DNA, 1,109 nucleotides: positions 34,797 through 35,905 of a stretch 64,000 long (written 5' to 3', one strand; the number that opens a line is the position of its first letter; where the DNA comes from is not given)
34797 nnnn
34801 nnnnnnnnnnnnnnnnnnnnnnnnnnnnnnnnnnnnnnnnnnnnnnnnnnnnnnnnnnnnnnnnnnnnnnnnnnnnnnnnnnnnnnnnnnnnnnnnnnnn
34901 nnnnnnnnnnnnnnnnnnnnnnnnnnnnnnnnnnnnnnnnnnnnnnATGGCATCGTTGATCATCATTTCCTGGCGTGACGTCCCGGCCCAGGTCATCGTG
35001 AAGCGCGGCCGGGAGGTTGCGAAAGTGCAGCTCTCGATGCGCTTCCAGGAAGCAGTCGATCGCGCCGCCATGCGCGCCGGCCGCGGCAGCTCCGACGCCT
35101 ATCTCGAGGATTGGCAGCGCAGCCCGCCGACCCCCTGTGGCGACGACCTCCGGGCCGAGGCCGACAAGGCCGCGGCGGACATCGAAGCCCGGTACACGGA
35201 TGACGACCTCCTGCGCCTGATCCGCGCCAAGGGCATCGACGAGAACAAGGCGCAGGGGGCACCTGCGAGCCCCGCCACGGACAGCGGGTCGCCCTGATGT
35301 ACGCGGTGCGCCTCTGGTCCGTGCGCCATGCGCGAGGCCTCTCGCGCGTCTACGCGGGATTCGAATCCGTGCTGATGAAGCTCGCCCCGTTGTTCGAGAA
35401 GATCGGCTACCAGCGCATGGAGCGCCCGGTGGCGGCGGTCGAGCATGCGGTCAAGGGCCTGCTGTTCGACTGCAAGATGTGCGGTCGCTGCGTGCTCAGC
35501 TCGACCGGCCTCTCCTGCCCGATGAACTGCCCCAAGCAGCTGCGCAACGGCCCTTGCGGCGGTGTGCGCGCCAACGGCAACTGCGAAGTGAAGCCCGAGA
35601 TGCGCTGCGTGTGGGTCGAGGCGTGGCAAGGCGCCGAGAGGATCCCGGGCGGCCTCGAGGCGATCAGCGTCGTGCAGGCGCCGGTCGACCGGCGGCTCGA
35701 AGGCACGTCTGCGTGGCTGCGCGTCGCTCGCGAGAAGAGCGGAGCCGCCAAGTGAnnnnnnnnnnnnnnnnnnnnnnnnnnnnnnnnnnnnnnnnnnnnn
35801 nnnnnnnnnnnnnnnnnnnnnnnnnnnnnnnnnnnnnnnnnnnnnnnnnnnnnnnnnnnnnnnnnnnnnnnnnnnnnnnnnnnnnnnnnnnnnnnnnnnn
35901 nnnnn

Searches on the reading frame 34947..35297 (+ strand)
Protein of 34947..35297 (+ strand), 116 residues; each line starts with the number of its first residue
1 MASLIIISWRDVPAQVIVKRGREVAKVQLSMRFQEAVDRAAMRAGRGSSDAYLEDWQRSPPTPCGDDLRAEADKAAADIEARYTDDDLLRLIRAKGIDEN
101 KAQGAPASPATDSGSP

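Call 15: search_protein_families(library=pfam, proteins=[window:34947-35297:+])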
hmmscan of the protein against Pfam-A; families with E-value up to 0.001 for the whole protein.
window:34947-35297:+ (116 aa): 1 family
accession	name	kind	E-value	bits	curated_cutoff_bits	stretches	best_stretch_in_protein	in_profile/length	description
PF13769.11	Virulence_fact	-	7.8e-23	81.1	25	1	8-92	2-81/81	Virulence factor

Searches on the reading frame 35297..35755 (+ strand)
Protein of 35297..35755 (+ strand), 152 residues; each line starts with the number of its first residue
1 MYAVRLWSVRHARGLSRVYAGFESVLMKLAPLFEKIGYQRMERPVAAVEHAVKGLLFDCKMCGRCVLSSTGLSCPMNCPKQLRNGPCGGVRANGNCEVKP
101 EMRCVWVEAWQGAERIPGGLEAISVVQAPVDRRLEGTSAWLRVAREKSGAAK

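Call 15: search_protein_families(library=pfam, proteins=[window:35297-35755:+])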
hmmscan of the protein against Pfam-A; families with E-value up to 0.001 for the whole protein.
window:35297-35755:+ (152 aa): 1 family
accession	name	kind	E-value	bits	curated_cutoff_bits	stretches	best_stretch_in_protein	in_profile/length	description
PF12225.13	DUF5981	-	3.2e-26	91.3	23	1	39-116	2-79/95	Methylene-tetrahydrofolate reductase C terminal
